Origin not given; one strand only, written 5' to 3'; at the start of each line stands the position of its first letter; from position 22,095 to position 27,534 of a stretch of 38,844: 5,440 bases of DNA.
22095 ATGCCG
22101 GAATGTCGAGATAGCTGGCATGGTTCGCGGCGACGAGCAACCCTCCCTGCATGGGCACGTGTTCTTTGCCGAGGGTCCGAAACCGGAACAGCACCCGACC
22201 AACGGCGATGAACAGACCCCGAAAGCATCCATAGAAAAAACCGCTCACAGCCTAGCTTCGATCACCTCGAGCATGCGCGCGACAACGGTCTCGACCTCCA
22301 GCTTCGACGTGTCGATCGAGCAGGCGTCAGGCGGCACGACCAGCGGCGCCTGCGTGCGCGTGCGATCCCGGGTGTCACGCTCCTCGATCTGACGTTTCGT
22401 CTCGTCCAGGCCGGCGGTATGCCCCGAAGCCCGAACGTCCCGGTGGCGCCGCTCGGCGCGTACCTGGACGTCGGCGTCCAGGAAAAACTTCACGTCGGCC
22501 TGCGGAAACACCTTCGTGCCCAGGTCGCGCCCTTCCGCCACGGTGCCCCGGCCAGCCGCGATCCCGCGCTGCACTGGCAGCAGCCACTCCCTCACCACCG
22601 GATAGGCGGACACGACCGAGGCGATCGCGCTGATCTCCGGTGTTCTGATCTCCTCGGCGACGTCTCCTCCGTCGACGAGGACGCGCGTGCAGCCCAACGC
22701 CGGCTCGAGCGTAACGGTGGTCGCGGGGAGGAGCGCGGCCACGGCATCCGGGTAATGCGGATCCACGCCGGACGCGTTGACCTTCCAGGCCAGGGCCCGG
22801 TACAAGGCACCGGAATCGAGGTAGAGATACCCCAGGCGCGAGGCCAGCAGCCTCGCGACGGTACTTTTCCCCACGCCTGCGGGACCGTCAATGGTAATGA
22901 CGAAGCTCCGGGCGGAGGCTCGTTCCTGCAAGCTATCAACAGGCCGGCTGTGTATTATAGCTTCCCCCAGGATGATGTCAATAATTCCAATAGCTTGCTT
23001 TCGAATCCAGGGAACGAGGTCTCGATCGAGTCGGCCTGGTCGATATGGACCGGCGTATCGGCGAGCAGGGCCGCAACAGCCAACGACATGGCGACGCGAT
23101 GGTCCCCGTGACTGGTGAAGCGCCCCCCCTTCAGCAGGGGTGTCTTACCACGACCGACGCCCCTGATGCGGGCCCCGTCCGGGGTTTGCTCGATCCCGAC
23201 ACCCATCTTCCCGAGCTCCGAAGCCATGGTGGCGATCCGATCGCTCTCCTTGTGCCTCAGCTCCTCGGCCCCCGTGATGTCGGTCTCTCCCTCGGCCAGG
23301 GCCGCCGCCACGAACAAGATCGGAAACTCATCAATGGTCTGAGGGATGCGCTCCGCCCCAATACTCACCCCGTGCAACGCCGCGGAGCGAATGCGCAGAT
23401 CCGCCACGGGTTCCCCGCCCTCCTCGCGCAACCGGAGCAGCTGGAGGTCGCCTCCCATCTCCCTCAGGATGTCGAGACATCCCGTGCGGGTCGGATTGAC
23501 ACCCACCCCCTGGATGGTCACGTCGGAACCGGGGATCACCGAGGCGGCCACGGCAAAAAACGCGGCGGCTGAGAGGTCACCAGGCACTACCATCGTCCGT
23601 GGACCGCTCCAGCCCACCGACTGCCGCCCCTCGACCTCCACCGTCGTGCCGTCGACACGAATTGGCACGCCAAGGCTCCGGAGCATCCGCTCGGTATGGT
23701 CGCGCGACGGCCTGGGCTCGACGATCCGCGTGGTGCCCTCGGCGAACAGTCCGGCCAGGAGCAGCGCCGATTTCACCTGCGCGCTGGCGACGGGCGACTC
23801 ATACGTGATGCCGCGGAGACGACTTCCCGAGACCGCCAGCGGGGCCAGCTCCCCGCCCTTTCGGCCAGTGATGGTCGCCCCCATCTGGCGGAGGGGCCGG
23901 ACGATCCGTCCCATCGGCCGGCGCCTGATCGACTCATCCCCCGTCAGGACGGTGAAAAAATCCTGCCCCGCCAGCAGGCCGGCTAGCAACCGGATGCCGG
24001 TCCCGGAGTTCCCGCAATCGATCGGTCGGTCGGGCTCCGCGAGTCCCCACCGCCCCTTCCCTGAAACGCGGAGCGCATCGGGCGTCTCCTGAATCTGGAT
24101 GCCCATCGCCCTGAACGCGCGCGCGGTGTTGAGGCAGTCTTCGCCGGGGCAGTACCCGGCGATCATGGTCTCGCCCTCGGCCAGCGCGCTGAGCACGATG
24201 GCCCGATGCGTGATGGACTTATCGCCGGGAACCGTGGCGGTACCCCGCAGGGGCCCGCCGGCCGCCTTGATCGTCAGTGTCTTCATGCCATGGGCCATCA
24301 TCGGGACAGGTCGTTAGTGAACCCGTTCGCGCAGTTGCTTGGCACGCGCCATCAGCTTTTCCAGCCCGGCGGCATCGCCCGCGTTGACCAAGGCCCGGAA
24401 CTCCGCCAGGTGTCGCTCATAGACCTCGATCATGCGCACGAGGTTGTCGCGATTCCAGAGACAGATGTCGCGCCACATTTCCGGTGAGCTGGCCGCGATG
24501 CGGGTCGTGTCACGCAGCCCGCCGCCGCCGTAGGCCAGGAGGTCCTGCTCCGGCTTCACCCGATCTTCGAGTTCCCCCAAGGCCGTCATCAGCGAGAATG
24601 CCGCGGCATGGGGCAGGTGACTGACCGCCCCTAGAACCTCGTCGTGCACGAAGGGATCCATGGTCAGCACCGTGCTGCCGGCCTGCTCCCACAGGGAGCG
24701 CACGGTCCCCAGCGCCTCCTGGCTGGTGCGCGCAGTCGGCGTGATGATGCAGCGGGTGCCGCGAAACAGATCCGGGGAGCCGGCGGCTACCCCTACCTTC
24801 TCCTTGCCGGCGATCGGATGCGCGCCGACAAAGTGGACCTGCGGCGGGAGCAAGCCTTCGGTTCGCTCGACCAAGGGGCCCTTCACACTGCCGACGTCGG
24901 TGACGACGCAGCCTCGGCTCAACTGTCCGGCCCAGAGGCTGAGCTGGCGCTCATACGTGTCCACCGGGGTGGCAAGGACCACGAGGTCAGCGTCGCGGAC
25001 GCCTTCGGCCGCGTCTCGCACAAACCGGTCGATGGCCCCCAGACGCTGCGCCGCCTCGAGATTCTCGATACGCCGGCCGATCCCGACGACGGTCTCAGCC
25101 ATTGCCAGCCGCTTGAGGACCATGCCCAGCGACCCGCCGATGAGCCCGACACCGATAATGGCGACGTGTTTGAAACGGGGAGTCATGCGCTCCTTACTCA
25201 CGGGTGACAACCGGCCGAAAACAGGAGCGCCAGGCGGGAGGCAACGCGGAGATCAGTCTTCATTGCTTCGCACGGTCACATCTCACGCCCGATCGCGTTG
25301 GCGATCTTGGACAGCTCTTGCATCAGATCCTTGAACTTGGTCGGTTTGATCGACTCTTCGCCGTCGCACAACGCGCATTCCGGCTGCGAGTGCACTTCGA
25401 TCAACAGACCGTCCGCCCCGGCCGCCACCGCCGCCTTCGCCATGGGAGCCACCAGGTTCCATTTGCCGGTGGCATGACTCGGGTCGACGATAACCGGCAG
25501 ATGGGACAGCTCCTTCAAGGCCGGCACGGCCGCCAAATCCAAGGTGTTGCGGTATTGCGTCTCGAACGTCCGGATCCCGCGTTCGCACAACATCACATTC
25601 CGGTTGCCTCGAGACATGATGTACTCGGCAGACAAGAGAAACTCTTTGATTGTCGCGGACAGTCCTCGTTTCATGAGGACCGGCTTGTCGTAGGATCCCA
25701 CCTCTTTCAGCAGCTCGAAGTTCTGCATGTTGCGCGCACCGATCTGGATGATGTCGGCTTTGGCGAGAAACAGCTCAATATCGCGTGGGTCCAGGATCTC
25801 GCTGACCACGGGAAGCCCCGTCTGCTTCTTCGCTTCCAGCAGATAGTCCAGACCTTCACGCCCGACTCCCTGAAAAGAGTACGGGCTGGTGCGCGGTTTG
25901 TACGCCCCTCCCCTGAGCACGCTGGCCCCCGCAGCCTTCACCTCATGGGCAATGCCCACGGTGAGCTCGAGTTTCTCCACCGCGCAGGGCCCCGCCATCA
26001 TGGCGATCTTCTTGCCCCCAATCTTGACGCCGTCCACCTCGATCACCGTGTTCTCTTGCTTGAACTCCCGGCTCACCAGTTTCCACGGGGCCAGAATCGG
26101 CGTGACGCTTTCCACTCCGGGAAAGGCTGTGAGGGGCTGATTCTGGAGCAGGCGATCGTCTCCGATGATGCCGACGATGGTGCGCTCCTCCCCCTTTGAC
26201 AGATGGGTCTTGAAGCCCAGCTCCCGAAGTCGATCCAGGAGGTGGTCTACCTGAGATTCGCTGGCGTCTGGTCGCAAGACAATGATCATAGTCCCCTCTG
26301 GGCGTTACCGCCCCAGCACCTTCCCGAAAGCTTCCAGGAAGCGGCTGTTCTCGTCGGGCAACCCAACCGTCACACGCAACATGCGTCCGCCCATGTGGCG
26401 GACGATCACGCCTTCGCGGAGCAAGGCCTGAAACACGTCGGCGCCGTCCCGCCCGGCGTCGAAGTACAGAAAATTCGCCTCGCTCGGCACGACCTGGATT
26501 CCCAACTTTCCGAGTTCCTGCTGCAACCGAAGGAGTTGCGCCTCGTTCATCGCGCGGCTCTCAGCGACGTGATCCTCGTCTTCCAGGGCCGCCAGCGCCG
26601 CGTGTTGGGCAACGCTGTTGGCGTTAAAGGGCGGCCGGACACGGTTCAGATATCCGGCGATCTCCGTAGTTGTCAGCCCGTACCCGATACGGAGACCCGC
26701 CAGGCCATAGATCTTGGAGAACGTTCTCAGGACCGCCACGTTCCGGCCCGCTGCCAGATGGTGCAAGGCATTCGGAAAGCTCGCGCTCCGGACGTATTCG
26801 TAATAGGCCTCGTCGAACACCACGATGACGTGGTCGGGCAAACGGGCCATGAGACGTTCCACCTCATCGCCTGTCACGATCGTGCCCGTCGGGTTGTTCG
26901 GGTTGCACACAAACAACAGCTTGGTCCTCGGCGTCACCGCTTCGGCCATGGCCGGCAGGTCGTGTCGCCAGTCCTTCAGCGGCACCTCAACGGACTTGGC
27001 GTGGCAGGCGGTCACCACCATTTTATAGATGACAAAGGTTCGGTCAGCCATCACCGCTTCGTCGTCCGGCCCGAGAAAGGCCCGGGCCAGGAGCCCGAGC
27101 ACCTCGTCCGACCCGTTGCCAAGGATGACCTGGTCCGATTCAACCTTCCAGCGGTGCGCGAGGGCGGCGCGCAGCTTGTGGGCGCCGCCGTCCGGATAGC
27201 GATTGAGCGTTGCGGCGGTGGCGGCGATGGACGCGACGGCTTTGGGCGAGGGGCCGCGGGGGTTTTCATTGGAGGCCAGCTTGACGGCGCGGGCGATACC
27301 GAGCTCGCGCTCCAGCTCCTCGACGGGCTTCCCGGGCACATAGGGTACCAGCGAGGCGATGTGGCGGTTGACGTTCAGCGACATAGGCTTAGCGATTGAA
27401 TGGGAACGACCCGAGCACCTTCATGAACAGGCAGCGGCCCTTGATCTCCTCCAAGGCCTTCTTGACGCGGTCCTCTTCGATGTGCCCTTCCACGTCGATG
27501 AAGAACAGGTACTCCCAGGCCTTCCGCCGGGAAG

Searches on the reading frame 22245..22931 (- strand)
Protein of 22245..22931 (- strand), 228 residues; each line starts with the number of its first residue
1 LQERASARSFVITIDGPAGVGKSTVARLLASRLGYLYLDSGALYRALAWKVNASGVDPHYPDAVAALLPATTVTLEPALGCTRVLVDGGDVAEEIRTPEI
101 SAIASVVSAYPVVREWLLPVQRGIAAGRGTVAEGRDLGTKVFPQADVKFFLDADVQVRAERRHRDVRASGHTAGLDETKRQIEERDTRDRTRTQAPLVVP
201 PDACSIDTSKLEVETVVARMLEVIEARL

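Call 29: search_protein_families(library=pfam, proteins=[window:22245-22931:-], max_evalue=0.0001)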
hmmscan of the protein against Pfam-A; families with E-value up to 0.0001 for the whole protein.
window:22245-22931:- (228 aa): 4 families
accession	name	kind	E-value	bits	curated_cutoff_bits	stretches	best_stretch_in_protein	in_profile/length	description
PF02224.24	Cytidylate_kin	-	1.8e-65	221.1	26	1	12-225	1-210/211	Cytidylate kinase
PF13189.12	Cytidylate_kin2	-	5.6e-08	33.6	28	0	11-48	1-37/176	Cytidylate kinase-like family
PF13238.12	AAA_18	-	1.3e-05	26.1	29.4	1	12-52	1-36/128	AAA domain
PF13207.12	AAA_17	-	1.9e-05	25.4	27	0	16-48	2-34/136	AAA domain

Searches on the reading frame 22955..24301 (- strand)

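Call 29: search_protein_families(library=pfam, proteins=[window:22955-24301:-], max_evalue=0.0001)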
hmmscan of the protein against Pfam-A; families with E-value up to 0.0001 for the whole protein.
window:22955-24301:- (448 aa): 1 family
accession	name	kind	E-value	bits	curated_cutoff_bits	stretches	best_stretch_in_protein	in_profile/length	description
PF00275.25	EPSP_synthase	-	8.5e-124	413.9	22.8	1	14-437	3-417/417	EPSP synthase (3-phosphoshikimate 1-carboxyvinyltransferase)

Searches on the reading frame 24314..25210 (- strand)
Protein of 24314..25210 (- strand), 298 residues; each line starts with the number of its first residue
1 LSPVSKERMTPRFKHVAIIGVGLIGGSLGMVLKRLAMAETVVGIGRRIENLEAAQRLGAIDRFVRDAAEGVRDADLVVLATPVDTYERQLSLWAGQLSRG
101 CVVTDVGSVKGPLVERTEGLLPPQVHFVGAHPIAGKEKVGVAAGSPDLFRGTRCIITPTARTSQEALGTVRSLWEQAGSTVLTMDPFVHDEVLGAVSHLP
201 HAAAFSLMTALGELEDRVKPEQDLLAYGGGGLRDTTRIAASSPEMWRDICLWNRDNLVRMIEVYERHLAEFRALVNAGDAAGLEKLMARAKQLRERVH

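Call 29: search_protein_families(library=pfam, proteins=[window:24314-25210:-], max_evalue=0.0001)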
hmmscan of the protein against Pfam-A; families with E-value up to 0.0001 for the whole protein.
window:24314-25210:- (298 aa): 3 families
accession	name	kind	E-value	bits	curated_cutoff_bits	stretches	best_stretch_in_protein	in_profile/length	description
PF02153.23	PDH_N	-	5.2e-34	117.4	26.5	1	29-181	2-152/154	Prephenate dehydrogenase, nucleotide-binding domain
PF20463.3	PDH_C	-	4.7e-24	85.1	22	1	186-288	2-101/102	Prephenate dehydrogenase, dimerization domain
PF03807.23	F420_oxidored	-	6.6e-07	30.3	21.6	1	16-104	2-89/94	NADP oxidoreductase coenzyme F420-dependent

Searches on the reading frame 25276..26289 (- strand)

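Call 29: search_protein_families(library=pfam, proteins=[window:25276-26289:-], max_evalue=0.0001)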
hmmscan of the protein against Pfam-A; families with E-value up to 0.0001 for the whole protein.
window:25276-26289:- (337 aa): 3 families
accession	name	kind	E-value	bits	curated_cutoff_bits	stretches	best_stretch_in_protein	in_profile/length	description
PF00793.26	DAHP_synth_1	-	4.1e-78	262.4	25.5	1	83-329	4-267/270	DAHP synthetase I family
PF18152.6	DAHP_snth_FXD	-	1.4e-23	82.9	27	1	1-66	1-66/67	DAHP synthase ferredoxin-like domain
PF03102.20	NeuB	-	9.7e-10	38.7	22.1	1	148-335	59-238/241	NeuB family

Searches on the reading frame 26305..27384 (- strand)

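Call 29: search_protein_families(library=pfam, proteins=[window:26305-27384:-], max_evalue=0.0001)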
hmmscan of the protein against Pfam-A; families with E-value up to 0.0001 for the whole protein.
window:26305-27384:- (359 aa): 1 family
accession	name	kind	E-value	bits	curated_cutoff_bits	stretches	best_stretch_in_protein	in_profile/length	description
PF00155.27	Aminotran_1_2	-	1.7e-64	218.7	19.7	1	34-348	4-356/361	Aminotransferase class I and II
